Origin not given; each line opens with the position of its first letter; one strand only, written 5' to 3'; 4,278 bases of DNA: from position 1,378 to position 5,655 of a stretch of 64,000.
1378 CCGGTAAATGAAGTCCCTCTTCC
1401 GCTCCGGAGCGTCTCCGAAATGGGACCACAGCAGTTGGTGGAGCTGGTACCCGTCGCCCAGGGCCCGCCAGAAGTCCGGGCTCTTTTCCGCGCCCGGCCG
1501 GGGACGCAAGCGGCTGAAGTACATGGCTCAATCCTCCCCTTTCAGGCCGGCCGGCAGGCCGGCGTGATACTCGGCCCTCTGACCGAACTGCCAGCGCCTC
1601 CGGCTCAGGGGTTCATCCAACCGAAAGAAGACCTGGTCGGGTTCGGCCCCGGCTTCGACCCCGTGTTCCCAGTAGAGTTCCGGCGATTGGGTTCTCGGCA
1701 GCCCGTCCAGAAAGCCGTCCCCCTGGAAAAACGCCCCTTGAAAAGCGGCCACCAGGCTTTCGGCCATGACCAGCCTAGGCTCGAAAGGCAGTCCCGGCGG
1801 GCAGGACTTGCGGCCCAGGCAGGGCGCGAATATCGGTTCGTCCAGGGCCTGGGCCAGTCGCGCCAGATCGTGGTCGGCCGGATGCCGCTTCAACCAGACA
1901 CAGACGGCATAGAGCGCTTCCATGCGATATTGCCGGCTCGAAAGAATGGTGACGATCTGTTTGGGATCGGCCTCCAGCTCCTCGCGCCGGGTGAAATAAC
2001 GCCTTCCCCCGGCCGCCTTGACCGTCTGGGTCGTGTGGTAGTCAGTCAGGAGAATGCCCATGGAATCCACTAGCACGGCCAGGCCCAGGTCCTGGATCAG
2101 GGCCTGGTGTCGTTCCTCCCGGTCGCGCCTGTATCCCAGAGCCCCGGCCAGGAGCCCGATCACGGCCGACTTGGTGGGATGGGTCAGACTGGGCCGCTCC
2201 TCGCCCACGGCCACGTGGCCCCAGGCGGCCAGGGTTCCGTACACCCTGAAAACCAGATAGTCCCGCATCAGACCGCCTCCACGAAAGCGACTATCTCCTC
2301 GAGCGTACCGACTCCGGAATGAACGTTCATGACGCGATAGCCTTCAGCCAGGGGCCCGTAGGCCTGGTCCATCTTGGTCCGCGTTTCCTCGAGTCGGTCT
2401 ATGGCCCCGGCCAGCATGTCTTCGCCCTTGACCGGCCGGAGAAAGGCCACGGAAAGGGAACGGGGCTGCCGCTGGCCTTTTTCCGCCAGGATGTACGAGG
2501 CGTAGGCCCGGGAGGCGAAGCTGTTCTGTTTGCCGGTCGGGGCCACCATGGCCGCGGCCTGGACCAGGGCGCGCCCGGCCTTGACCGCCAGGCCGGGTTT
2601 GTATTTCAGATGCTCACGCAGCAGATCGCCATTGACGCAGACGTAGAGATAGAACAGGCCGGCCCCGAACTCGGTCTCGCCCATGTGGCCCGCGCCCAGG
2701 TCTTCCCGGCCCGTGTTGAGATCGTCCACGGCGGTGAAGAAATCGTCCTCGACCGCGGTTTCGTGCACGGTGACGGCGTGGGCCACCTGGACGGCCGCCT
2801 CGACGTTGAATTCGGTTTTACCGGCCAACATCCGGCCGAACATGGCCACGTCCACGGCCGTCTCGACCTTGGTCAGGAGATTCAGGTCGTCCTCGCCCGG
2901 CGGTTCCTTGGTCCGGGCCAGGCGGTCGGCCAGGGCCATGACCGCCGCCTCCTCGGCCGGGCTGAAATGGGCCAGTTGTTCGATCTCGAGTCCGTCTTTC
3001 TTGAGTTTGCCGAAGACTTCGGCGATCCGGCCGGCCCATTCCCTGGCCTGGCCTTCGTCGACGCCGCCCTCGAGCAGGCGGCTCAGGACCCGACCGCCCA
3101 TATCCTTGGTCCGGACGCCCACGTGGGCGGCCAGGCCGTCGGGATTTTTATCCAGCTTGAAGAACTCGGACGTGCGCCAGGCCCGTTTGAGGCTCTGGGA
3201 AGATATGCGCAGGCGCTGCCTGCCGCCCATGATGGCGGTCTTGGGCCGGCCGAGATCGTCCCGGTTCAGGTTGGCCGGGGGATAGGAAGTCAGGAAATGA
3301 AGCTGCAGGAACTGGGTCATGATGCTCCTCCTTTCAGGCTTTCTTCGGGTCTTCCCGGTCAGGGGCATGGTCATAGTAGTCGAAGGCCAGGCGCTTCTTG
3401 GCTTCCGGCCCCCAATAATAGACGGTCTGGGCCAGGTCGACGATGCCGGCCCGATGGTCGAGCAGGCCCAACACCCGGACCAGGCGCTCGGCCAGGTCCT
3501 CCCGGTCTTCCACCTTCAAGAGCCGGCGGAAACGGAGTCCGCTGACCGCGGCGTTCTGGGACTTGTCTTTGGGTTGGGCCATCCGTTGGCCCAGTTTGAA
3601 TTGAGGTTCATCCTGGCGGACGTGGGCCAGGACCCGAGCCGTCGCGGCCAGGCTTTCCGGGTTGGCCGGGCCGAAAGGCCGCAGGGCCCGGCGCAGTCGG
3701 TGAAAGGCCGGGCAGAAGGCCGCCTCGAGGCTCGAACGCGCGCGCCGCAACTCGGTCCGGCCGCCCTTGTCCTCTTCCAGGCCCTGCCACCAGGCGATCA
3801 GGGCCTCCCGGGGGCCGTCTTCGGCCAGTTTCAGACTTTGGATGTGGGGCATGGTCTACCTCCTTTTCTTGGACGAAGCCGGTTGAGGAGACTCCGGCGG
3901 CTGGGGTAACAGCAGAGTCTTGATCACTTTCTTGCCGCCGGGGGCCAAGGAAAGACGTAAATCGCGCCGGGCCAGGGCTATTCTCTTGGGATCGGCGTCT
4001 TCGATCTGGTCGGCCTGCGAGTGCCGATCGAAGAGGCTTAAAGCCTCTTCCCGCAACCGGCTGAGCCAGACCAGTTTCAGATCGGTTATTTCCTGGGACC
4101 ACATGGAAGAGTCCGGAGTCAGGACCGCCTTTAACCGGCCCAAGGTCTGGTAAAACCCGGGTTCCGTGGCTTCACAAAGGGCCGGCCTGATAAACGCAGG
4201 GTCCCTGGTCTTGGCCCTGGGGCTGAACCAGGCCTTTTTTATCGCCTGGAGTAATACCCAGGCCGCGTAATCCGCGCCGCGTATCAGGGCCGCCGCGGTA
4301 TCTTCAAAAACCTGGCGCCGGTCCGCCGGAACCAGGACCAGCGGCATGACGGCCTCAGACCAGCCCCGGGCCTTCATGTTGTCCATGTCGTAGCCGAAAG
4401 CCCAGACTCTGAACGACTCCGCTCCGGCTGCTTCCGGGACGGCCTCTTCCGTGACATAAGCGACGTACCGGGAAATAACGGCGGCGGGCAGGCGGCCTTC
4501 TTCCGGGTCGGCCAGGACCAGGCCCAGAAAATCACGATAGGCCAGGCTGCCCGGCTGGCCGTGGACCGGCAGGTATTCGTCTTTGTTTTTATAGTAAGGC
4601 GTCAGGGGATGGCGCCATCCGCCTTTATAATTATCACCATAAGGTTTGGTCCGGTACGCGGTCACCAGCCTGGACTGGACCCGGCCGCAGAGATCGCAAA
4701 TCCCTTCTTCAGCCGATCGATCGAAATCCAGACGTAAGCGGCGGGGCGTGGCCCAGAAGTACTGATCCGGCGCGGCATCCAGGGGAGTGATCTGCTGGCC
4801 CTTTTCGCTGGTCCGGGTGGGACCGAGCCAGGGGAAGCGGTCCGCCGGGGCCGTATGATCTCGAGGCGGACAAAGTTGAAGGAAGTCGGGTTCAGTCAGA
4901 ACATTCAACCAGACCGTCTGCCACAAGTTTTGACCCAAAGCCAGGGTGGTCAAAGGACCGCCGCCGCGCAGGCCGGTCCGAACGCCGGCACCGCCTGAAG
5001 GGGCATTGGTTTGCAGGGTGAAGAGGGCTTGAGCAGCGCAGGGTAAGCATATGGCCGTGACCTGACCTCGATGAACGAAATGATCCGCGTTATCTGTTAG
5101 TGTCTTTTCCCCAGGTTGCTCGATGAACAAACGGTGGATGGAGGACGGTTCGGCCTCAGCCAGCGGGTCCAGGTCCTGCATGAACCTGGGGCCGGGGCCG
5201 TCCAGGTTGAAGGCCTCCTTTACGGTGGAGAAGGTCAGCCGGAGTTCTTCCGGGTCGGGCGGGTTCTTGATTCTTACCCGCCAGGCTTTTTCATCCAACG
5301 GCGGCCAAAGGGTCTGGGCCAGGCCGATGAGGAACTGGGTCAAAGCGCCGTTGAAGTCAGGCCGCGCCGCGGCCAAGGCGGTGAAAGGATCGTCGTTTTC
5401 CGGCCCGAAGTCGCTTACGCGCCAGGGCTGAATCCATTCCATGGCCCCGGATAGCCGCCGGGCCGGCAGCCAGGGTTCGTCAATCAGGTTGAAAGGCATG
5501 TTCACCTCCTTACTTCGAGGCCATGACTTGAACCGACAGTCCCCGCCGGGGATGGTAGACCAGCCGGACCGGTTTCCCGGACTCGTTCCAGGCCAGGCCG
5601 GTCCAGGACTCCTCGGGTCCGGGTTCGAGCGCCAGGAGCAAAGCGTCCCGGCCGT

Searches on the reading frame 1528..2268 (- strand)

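Call 71: search_protein_families(library=pfam, proteins=[window:1528-2268:-], max_evalue=0.000001)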
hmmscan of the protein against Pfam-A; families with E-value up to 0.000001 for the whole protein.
window:1528-2268:- (246 aa): 1 family
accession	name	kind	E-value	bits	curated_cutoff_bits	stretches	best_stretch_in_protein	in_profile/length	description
PF09704.15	Cas_Cas5d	-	3.5e-36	125.6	23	1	4-231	1-214/217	CRISPR-associated protein (Cas_Cas5)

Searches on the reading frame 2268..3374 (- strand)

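Call 71: search_protein_families(library=pfam, proteins=[window:2268-3374:-], max_evalue=0.000001)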
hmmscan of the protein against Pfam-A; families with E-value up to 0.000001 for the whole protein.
window:2268-3374:- (368 aa): 1 family
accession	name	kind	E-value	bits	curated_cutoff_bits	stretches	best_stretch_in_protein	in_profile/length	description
PF09344.15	Cas_CT1975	-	1.6e-94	317.8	26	1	23-350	1-334/361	CT1975-like protein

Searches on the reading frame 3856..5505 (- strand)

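Call 71: search_protein_families(library=pfam, proteins=[window:3856-5505:-], max_evalue=0.000001)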
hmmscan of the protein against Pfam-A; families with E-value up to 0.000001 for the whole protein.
window:3856-5505:- (549 aa): 1 family
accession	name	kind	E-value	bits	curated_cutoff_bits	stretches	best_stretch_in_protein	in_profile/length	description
PF09481.15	CRISPR_Cse1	-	1.2e-106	358.1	24.7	1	6-490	1-449/450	CRISPR-associated protein Cse1 (CRISPR_cse1)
